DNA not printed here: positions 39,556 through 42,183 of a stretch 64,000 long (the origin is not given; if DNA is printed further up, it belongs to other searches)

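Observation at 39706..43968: NuoE-NuoF fusion plus a NuoG-like Fe-S protein carrying two cyclic-nucleotide-binding domains, with no catalytic partner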

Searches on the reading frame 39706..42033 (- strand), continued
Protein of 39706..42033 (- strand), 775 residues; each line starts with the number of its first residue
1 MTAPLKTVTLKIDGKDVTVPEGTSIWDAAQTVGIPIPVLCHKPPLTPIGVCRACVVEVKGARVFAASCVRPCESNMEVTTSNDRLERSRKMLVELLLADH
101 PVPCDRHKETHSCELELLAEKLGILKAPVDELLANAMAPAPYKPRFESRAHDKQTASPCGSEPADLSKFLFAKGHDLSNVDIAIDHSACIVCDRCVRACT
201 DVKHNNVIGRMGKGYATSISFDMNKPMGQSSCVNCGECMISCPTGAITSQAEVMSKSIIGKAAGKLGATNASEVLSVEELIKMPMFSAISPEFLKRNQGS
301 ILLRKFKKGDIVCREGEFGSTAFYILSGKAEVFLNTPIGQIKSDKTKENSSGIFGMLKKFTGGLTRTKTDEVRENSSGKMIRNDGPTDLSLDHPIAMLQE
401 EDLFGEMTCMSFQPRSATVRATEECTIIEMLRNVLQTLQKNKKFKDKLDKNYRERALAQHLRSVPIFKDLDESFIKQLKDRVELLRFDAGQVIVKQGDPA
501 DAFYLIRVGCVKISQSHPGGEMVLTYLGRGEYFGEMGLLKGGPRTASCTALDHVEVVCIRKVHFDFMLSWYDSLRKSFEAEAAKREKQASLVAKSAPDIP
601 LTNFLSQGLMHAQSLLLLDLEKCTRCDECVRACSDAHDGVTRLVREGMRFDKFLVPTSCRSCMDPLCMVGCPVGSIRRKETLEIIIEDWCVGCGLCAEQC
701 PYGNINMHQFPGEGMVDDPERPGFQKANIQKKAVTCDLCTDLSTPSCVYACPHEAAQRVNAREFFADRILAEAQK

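Call 7: find_encoding_contigs(protein=P0088, flank=10000, max_places=2)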
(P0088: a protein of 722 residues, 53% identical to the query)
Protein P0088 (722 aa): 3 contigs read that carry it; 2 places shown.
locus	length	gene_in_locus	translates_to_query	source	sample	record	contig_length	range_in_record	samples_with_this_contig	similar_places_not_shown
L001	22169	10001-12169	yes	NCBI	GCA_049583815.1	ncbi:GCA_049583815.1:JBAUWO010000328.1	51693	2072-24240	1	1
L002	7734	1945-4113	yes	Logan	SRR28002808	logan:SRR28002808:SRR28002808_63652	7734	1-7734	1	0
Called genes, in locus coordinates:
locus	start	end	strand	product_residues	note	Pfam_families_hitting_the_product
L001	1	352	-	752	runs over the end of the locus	PF13620:CarboxypepD_reg, PF13715:CarbopepD_reg_2 (faint)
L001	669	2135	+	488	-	PF03928:HbpS-like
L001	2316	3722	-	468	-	PF01134:GIDA (faint), PF01262:AlaDh_PNT_C (faint), PF02737:3HCDH_N (faint), PF07992:Pyr_redox_2, PF12831:FAD_oxidored (weak), PF13738:Pyr_redox_3, PF00070:Pyr_redox, PF02852:Pyr_redox_dim, +2 more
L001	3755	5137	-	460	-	PF22113:Mtrc-MtrF_II-IV_dom (faint), PF13435:Cytochrome_C554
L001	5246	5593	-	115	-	PF01022:HTH_5, PF12840:HTH_20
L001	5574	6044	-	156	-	PF08327:AHSA1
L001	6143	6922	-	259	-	PF13557:Phenol_MetA_deg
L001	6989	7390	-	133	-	PF00903:Glyoxalase, PF18029:Glyoxalase_6 (faint)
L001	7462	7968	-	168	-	-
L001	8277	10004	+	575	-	PF01257:2Fe-2S_thioredx, PF01512:Complex1_51K, PF10531:SLBB (weak), PF10589:NADH_4Fe-4S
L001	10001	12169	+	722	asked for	PF13510:Fer2_4, PF12837:Fer4_6 (faint), PF13484:Fer4_16 (faint), PF12797:Fer4_2 (faint), PF10588:NADH-G_4Fe-4S_3 (weak), PF00027:cNMP_binding, PF00037:Fer4 (weak), PF12838:Fer4_7 (weak), +6 more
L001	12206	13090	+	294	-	-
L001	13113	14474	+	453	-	PF02085:Cytochrom_CIII (faint), PF09699:Paired_CXXCH_1 (faint), PF14522:Cytochrome_C7 (faint), PF14537:Cytochrom_c3_2 (faint), PF22113:Mtrc-MtrF_II-IV_dom (faint)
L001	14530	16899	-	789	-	PF05226:CHASE2, PF00211:Guanylate_cyc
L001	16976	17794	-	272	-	PF04773:FecR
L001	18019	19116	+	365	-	PF00561:Abhydrolase_1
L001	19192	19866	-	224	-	-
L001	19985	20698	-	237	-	PF04366:Ysc84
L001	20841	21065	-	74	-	-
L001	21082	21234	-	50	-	PF18919:DUF5670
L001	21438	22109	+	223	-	PF00027:cNMP_binding, PF13545:HTH_Crp_2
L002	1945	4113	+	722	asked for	PF13510:Fer2_4, PF12837:Fer4_6 (faint), PF13484:Fer4_16 (faint), PF12797:Fer4_2 (faint), PF10588:NADH-G_4Fe-4S_3 (weak), PF00027:cNMP_binding, PF00037:Fer4 (weak), PF12838:Fer4_7 (weak), +6 more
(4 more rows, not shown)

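Call 8: find_encoding_contigs(protein=P0014, flank=10000, max_places=2)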
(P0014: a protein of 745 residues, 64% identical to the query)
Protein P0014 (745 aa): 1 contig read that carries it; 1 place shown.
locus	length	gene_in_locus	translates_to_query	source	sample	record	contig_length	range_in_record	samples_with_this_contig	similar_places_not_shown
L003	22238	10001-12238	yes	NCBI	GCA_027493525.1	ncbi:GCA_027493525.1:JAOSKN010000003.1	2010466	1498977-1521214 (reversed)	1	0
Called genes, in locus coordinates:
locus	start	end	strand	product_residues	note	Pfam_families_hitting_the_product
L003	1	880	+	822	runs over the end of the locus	-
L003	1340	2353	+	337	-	PF04542:Sigma70_r2, PF04539:Sigma70_r3, PF04545:Sigma70_r4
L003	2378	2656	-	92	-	PF01381:HTH_3, PF13560:HTH_31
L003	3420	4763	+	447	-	PF13646:HEAT_2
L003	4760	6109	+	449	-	PF13646:HEAT_2 (faint)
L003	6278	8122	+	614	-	PF13432:TPR_16 (faint), PF00515:TPR_1 (faint), PF13424:TPR_12 (faint)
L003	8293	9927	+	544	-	PF01257:2Fe-2S_thioredx, PF01512:Complex1_51K, PF10531:SLBB, PF10589:NADH_4Fe-4S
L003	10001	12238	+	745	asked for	PF13510:Fer2_4, PF12838:Fer4_7 (weak), PF13187:Fer4_9 (weak), PF14697:Fer4_21 (weak), PF22117:Fer4_Nqo3 (weak), PF00037:Fer4 (weak), PF00027:cNMP_binding, PF00037:Fer4 (weak), +8 more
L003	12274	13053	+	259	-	PF13385:Laminin_G_3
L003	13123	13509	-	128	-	PF07396:Porin_O_P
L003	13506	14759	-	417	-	PF07396:Porin_O_P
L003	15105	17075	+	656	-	PF05787:PhoX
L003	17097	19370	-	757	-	PF00916:Sulfate_transp, PF01740:STAS, PF13466:STAS_2 (weak), PF00027:cNMP_binding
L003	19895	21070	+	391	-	PF01979:Amidohydro_1, PF07969:Amidohydro_3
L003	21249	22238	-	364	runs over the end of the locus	-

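Call 13: find_related_loci(query=A1, collection=genome_contigs, flank=10000)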
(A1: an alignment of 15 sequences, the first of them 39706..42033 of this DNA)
Query A1 (775 aa) in genome_contigs; peptide patterns used: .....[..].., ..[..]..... (x = any residue, [..] = any of these).
599 stretches matched a pattern (row limit reached: there are more); 589 encode a relative of the query (tblastn E <= 1e-3); the best 80 are kept; 80 distinct loci.
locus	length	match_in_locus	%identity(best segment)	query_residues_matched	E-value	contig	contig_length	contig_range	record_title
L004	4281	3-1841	91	163-774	0e+0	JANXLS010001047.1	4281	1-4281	MAG: Planctomycetota bacterium isolate 336R_concoct_248_sub 336R_k141_2541367, whole genome shotgun sequence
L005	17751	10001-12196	67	3-765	0e+0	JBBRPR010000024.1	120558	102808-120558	MAG: Planctomycetota bacterium isolate La1_metabat2.451 LA1C_B2.451_k141_1702958L_120558_cov_22.9920, whole genome shotg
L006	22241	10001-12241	65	1-773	0e+0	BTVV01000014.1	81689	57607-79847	MAG: Planctomycetota bacterium AMX-MBFR-7 DNA, sequence014, whole genome shotgun sequence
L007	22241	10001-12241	65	1-773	0e+0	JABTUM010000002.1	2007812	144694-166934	MAG: Planctomycetota bacterium isolate H5_PLA8 seq002, whole genome shotgun sequence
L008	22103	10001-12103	56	8-765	0e+0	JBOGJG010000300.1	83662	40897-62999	MAG: Acidobacteriota bacterium isolate M3-S_metawrap_bin.129 k127_2197343, whole genome shotgun sequence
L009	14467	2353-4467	56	8-770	0e+0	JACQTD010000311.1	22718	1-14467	MAG: Acidobacteria bacterium isolate NC_groundwater_1402_Ag_S-0.65um_60_18 S_p65_S5_coassembly_k141_4944059, whole genom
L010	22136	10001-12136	53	5-775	0e+0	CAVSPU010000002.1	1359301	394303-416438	MAG: uncultured Acidobacteriota bacterium isolate MFD03044.bin.1.2 genome assembly, contig: contig_32811, whole genome s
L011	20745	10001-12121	54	6-766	0e+0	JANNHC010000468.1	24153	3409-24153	MAG: Acidobacteriota bacterium isolate SOY_6_C_metabat_331 SOY_6_C_k141_4923260, whole genome shotgun sequence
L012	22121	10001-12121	54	2-766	0e+0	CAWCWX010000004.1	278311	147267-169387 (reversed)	MAG: uncultured Acidobacteriota bacterium isolate MFD05442.bin.1.6 genome assembly, contig: contig_22447, whole genome s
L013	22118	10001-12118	54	1-766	0e+0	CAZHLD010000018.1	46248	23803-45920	MAG TPA_asm: uncultured Acidobacteriaceae bacterium isolate SRP119689_co1_173 genome assembly, contig: NODE_886_length_4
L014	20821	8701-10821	54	2-766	0e+0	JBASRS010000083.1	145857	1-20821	MAG: Terriglobales bacterium isolate MFD13510_ilm_asm_bin1 k127_30958, whole genome shotgun sequence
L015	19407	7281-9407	53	8-775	0e+0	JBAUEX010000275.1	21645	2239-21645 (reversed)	MAG: Candidatus Acidiferrales bacterium isolate MFD10991_ilm_asm_bin22 k127_269025, whole genome shotgun sequence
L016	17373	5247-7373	53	8-775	0e+0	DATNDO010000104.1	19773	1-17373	MAG TPA_asm: Candidatus Angelobacter sp. isolate SMAG_U11244 k141_3507887, whole genome shotgun sequence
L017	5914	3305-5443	54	7-766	0e+0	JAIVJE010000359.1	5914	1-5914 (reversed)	MAG: Acidobacteria bacterium isolate MAG16 MTG16_22250, whole genome shotgun sequence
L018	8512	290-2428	52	2-769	0e+0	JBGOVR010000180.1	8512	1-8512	MAG: Candidatus Acidiferrum sp. isolate OBJ_0618_7090110_110 k141_4506762_length_8512_cov_23.0792, whole genome shotgun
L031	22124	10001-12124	54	4-769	0e+0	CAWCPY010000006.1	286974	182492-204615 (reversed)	MAG: Terriglobia bacterium isolate MFD04944.bin.2.162 genome assembly, contig: contig_18310, whole genome shotgun sequen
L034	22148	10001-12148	52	8-775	0e+0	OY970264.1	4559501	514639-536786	MAG: uncultured Acidobacteriota bacterium isolate MFD03726.bin.c.8 genome assembly, chromosome: 1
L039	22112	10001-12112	54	8-769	0e+0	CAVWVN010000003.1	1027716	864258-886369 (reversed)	MAG: Terriglobia bacterium isolate MFD00822.bin.1.51 genome assembly, contig: contig_30987, whole genome shotgun sequenc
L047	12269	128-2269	52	1-769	0e+0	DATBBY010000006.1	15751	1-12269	MAG TPA_asm: Candidatus Acidoferrum sp. isolate SMAG_U5771 k141_216564, whole genome shotgun sequence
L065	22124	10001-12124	54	4-769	0e+0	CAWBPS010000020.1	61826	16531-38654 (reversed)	MAG: Terriglobia bacterium isolate MFD08700.bin.1.44 genome assembly, contig: contig_36651, whole genome shotgun sequenc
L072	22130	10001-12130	53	7-775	0e+0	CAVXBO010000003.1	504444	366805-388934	MAG: uncultured Acidobacteriota bacterium isolate MFD03399.bin.2.120 genome assembly, contig: contig_141, whole genome s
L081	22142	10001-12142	51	1-769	0e+0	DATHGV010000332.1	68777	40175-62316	MAG TPA_asm: Candidatus Methylomirabilota bacterium isolate SMAG_U12483 k141_210984, whole genome shotgun sequence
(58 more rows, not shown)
